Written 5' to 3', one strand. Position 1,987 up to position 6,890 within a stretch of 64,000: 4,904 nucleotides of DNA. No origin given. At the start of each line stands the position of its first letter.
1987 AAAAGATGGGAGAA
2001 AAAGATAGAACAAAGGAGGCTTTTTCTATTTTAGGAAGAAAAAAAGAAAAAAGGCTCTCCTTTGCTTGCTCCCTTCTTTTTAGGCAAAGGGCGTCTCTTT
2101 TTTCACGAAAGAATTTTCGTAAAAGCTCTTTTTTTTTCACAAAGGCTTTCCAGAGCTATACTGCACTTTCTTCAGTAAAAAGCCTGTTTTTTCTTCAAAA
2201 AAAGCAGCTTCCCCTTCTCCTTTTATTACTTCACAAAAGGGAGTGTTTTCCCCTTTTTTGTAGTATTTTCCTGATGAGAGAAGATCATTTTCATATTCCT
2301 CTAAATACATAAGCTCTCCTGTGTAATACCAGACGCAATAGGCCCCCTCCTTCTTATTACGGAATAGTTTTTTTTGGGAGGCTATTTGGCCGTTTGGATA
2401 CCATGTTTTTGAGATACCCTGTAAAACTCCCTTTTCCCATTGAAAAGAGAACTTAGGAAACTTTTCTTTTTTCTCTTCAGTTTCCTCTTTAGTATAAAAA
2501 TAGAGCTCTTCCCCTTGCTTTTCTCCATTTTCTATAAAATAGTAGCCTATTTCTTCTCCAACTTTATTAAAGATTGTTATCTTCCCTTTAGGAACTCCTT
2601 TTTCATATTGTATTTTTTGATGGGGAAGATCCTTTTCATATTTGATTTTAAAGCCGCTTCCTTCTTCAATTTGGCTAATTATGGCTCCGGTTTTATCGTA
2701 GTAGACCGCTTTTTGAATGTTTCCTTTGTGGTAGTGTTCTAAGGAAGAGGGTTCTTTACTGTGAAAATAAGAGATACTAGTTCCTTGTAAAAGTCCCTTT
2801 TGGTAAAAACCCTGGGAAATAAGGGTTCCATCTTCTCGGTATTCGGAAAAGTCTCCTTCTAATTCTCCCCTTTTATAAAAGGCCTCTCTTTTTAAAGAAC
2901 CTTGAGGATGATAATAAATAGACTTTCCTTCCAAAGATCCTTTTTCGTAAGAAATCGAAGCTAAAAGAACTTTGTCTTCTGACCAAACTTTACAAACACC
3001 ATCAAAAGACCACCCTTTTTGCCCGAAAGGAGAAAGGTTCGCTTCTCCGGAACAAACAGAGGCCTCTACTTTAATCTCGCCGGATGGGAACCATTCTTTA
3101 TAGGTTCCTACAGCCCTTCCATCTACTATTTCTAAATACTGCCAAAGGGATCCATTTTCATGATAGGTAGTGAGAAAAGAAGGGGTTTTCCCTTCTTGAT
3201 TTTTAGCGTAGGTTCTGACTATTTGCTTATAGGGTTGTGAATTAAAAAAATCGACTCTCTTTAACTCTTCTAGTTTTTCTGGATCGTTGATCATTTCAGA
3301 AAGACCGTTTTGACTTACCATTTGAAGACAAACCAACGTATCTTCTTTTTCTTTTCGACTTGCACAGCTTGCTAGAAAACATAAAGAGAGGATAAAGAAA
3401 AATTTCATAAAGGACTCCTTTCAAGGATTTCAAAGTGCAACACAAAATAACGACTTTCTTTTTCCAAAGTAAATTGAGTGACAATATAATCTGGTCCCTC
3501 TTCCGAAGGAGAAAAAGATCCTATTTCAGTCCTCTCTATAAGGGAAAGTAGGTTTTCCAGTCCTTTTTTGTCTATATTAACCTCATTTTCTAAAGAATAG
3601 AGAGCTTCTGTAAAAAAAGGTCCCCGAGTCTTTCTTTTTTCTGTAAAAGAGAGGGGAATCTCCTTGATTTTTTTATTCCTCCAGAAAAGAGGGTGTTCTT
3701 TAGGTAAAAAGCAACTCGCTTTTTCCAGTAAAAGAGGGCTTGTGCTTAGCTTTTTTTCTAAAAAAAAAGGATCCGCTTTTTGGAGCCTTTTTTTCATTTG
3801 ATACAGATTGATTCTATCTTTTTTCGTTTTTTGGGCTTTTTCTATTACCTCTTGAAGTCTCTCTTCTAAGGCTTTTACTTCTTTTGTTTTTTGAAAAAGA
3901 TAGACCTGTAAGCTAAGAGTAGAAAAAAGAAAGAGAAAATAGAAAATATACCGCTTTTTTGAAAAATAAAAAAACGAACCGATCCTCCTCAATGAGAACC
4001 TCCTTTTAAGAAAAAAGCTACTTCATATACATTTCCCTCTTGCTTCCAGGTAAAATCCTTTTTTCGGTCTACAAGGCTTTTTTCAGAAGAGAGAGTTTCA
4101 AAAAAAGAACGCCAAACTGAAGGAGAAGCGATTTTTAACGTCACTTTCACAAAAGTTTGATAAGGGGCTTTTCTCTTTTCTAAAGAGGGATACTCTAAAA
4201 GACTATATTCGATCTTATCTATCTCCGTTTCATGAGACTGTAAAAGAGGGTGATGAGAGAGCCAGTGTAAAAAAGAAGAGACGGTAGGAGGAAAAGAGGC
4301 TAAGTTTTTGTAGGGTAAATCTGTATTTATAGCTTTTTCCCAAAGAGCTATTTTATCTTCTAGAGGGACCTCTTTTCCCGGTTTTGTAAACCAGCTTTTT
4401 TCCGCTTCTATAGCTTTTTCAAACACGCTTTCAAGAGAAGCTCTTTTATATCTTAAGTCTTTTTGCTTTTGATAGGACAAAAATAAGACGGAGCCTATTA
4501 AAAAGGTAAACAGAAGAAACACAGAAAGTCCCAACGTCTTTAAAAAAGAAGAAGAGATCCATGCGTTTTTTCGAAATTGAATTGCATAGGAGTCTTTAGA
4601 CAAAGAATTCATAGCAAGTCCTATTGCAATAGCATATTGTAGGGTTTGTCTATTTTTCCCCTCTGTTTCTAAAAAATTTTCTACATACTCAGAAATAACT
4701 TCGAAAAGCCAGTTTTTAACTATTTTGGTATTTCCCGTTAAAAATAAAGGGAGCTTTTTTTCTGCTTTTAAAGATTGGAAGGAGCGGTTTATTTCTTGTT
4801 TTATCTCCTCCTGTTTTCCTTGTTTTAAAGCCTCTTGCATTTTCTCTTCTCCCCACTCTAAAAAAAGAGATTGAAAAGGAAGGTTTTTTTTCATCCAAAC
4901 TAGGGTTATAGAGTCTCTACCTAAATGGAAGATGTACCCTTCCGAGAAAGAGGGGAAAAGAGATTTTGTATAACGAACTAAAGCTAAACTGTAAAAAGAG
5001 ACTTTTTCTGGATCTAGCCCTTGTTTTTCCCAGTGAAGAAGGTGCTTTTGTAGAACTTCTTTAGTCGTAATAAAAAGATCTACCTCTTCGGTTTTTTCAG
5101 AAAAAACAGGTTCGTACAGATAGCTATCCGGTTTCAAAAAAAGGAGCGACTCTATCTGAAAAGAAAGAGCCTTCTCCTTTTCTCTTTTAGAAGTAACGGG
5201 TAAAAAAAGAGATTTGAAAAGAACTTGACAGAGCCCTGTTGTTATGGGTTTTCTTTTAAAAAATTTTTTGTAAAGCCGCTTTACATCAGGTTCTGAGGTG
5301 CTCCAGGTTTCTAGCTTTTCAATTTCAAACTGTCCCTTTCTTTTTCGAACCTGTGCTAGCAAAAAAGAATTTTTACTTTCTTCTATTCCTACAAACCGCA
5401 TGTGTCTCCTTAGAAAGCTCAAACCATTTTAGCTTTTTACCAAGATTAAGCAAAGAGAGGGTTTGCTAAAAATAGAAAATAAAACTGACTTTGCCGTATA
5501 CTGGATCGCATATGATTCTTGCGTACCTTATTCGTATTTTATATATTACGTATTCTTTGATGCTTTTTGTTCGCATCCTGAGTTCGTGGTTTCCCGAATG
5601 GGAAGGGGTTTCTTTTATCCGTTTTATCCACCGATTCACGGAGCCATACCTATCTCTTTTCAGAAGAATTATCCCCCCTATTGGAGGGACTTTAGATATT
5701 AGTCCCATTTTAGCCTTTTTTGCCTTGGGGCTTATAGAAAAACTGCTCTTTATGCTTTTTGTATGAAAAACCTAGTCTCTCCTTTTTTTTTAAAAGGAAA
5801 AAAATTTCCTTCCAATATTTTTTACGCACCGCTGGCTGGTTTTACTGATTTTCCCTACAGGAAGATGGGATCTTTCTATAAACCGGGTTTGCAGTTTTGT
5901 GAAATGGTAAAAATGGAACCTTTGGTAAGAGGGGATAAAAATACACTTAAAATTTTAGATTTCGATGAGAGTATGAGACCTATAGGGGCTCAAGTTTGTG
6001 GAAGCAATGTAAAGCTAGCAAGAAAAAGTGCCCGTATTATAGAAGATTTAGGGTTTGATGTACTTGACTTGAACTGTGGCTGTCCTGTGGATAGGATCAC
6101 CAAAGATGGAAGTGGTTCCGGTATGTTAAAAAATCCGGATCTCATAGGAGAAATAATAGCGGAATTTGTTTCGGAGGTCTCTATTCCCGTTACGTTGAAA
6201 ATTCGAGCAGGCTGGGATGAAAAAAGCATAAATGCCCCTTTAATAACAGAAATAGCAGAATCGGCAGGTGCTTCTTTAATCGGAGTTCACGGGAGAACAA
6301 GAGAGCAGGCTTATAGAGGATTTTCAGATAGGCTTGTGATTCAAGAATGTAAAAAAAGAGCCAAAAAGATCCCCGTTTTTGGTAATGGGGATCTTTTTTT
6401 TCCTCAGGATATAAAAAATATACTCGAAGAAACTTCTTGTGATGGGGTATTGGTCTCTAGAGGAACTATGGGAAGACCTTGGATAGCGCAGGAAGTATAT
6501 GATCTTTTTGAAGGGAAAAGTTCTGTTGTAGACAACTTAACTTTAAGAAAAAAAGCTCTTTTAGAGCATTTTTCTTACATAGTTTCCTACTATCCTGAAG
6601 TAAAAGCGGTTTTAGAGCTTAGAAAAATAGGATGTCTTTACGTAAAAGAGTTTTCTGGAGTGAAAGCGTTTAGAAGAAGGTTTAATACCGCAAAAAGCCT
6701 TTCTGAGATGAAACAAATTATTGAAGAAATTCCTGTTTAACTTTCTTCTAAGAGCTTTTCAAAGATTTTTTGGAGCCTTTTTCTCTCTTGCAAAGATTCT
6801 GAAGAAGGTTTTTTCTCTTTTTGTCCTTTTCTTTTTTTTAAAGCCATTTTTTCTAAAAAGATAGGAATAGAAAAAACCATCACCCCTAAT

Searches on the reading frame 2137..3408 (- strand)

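Call 67: search_protein_families(library=pfam, proteins=[window:2137-3408:-], max_evalue=0.00001)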
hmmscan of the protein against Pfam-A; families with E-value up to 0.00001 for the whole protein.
window:2137-3408:- (423 aa): 1 family
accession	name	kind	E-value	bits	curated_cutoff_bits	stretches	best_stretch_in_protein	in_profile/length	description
PF07661.19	MORN_2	-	4e-17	60.7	29.6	0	159-179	1-21/22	MORN repeat variant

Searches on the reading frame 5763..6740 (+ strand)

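Call 67: search_protein_families(library=pfam, proteins=[window:5763-6740:+], max_evalue=0.00001)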
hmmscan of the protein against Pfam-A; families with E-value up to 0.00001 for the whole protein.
window:5763-6740:+ (325 aa): 1 family
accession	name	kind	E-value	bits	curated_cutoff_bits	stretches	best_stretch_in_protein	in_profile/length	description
PF01207.24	Dus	-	3.2e-67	227.3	20.4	1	22-320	3-302/311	Dihydrouridine synthase (Dus)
